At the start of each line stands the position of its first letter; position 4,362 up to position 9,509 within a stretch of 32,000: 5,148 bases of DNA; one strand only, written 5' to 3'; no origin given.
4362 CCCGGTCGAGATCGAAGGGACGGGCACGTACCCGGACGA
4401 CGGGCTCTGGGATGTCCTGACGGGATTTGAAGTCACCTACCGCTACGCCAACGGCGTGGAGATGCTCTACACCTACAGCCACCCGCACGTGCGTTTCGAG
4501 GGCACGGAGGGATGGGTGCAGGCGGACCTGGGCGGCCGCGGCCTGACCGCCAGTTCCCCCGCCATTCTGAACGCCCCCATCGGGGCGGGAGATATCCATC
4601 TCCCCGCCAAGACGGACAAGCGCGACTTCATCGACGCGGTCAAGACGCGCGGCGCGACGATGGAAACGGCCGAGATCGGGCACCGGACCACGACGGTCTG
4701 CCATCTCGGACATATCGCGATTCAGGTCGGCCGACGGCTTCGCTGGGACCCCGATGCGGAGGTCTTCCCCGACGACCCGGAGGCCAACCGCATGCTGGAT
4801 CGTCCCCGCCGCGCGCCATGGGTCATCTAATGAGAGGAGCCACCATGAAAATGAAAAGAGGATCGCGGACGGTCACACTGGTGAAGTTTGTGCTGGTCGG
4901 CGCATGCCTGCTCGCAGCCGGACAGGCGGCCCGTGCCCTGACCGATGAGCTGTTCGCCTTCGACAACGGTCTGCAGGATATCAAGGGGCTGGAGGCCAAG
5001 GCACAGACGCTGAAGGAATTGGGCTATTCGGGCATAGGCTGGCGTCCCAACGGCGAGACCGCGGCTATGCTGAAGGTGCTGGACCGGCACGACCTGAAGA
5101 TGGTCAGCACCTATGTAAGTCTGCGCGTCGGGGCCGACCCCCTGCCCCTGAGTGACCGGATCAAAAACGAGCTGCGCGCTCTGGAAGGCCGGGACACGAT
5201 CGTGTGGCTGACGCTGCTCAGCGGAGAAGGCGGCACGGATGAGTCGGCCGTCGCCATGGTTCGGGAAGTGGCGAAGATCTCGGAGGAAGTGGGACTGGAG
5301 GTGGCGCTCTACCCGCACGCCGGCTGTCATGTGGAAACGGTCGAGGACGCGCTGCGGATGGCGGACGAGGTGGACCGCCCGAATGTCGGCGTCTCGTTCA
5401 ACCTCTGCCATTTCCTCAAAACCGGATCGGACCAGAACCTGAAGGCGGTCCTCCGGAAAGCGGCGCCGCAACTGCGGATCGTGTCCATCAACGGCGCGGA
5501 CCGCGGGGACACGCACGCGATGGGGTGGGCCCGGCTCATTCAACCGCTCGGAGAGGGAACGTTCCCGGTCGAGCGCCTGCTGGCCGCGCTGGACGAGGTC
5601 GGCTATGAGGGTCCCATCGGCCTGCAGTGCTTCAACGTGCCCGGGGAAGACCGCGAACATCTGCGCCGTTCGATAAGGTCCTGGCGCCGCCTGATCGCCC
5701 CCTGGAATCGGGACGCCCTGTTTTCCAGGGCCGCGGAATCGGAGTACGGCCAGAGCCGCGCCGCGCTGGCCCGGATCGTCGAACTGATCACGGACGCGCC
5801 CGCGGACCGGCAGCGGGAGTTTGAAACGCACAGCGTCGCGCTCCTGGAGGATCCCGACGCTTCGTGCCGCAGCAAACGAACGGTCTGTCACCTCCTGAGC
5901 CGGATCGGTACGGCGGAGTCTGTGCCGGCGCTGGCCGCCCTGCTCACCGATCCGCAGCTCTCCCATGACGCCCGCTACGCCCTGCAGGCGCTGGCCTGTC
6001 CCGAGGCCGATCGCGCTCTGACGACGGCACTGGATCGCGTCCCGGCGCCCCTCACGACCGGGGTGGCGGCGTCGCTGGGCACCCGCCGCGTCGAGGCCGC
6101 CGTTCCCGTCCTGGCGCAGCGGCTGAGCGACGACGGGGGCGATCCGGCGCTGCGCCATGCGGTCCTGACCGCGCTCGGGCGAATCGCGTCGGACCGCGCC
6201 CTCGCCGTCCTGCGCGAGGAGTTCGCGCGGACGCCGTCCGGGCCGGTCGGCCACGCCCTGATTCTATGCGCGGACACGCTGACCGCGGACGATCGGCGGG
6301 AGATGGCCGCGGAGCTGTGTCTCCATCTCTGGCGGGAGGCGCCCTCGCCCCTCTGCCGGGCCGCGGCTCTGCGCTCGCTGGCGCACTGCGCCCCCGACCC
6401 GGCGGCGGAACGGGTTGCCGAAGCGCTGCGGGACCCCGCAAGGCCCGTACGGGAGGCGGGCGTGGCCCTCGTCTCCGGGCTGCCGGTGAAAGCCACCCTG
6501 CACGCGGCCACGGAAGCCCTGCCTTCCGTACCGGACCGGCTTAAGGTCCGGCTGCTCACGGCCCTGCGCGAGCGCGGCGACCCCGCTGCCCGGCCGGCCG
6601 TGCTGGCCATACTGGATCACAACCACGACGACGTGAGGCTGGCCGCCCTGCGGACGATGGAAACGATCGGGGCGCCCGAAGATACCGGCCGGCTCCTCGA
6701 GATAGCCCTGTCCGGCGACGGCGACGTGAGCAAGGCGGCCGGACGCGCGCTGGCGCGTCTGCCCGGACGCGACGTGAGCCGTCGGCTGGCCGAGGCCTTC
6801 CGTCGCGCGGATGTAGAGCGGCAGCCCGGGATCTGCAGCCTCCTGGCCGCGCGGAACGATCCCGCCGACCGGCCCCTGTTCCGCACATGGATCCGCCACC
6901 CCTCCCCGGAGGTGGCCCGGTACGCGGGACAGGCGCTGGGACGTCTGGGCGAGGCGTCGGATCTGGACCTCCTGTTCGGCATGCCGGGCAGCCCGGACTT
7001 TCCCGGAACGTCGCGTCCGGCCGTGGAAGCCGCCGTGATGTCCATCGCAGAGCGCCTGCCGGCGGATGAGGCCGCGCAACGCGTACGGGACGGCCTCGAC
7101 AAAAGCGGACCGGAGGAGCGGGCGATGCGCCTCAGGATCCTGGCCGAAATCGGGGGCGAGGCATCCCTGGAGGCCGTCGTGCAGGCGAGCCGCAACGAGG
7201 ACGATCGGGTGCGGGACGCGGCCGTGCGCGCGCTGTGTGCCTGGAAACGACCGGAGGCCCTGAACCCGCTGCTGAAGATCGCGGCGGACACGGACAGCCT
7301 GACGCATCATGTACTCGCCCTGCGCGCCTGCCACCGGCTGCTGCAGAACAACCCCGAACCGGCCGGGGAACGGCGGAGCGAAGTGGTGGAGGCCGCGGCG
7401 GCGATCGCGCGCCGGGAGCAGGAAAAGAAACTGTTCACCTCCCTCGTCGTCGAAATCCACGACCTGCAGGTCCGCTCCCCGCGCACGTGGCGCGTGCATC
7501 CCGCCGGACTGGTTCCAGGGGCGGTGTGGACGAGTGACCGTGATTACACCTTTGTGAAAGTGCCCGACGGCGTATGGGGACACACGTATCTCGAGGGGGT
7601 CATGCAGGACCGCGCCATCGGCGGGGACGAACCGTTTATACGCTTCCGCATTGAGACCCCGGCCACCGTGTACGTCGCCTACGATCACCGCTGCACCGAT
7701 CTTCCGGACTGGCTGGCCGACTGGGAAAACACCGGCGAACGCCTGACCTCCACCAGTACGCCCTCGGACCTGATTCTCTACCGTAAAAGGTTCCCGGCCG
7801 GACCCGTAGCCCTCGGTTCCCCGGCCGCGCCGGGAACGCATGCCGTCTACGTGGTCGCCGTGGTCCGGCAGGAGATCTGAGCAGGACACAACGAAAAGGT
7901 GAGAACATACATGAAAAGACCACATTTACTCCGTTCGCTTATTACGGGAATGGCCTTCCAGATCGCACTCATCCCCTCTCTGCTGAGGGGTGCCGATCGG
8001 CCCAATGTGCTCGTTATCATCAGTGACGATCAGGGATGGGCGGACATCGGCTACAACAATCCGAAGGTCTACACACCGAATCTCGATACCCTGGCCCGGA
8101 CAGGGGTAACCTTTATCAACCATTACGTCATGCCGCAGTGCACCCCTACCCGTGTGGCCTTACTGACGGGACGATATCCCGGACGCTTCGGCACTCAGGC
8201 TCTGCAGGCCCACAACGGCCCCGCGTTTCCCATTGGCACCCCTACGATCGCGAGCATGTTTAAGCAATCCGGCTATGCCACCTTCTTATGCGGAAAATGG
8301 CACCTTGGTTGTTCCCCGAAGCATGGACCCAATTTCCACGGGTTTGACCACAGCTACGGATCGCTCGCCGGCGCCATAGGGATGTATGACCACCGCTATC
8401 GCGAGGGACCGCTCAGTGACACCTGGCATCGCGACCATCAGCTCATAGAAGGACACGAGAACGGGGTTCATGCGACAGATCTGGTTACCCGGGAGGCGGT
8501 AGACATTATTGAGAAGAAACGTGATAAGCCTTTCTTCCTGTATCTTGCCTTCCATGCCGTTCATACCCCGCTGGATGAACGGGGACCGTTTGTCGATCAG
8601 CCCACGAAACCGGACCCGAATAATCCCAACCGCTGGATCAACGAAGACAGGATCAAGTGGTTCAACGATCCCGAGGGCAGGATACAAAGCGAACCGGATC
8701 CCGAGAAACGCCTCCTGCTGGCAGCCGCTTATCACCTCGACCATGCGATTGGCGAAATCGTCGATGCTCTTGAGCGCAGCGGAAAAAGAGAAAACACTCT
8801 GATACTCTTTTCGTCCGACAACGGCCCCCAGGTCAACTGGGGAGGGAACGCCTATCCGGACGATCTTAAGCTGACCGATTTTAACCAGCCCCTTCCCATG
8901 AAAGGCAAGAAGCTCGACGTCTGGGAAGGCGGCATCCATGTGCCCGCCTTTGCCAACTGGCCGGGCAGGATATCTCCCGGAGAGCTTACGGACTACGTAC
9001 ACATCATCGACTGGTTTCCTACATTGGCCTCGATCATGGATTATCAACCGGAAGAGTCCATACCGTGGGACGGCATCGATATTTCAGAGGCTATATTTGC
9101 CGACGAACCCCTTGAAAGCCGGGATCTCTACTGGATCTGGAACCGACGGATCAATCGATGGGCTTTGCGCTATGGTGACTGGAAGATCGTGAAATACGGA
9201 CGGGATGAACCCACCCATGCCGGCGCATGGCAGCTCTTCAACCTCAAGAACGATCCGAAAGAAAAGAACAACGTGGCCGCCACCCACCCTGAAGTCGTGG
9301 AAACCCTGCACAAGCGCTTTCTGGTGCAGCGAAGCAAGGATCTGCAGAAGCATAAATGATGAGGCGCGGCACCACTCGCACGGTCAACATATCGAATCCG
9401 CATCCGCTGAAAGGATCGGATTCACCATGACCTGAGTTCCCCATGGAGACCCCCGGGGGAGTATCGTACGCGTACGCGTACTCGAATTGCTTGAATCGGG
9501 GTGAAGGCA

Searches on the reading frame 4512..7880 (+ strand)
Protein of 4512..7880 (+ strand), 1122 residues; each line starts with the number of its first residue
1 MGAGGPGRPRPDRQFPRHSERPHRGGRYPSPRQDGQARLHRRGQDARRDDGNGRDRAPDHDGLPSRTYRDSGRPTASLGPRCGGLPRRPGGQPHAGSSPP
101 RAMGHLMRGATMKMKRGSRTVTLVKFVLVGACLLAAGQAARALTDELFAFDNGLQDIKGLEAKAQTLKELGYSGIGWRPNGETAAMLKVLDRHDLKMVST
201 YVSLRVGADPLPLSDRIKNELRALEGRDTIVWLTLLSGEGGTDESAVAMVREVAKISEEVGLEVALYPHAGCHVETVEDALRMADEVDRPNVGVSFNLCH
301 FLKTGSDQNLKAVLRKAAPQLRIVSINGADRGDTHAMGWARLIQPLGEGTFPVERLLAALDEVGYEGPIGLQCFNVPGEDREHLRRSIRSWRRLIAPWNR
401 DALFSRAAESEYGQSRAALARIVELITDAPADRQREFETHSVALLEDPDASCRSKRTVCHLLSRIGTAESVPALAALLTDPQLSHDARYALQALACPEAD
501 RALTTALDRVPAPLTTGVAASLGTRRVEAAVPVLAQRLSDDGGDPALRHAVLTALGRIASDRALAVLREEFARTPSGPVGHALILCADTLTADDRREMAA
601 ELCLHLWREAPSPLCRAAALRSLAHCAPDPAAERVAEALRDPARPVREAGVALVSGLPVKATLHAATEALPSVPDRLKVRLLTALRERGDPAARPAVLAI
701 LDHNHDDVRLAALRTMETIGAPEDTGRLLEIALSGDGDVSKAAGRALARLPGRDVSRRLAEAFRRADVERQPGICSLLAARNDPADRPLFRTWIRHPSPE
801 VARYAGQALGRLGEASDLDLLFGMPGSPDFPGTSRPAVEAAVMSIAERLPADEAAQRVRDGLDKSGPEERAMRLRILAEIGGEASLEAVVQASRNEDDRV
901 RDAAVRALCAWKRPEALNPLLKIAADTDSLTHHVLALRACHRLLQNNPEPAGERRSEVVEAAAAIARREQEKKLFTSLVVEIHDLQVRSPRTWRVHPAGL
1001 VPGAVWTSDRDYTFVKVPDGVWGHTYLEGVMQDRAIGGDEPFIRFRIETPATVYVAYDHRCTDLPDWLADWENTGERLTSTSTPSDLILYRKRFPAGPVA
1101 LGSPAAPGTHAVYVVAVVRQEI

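Call 8: search_protein_families(library=pfam, proteins=[window:4512-7880:+], max_evalue=0.001)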
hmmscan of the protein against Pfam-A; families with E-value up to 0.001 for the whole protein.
window:4512-7880:+ (1122 aa): 5 families
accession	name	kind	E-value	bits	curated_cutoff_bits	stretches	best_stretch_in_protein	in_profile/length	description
PF13646.12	HEAT_2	-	4e-34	117.2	27.7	4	860-929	6-77/88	HEAT repeats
PF01261.30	AP_endonuc_2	-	3.5e-21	76.5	31.1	1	167-393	4-248/249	Xylose isomerase-like TIM barrel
PF02985.28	HEAT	-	4.3e-09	36.2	23.5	0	788-814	3-29/31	HEAT repeat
PF11838.14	ERAP1_C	-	1.5e-06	28.3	38.2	0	854-930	149-230/318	ERAP1-like C-terminal domain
PF13513.12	HEAT_EZ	-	0.00073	20.4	27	0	527-558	26-55/55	HEAT-like repeat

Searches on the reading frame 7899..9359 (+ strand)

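Call 8: search_protein_families(library=pfam, proteins=[window:7899-9359:+], max_evalue=0.001)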
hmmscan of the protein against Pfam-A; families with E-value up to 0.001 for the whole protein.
window:7899-9359:+ (486 aa): 3 families
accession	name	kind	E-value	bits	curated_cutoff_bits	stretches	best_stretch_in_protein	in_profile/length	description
PF00884.28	Sulfatase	-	4e-55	187.7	25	1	35-382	1-301/301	Sulfatase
PF01663.27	Phosphodiest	-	2.9e-07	30.8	23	1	38-309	1-220/342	Type I phosphodiesterase / nucleotide pyrophosphatase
PF16347.10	SGSH_C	-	7.1e-07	29.9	29.3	1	341-476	11-150/154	N-sulphoglucosamine sulphohydrolase, C-terminal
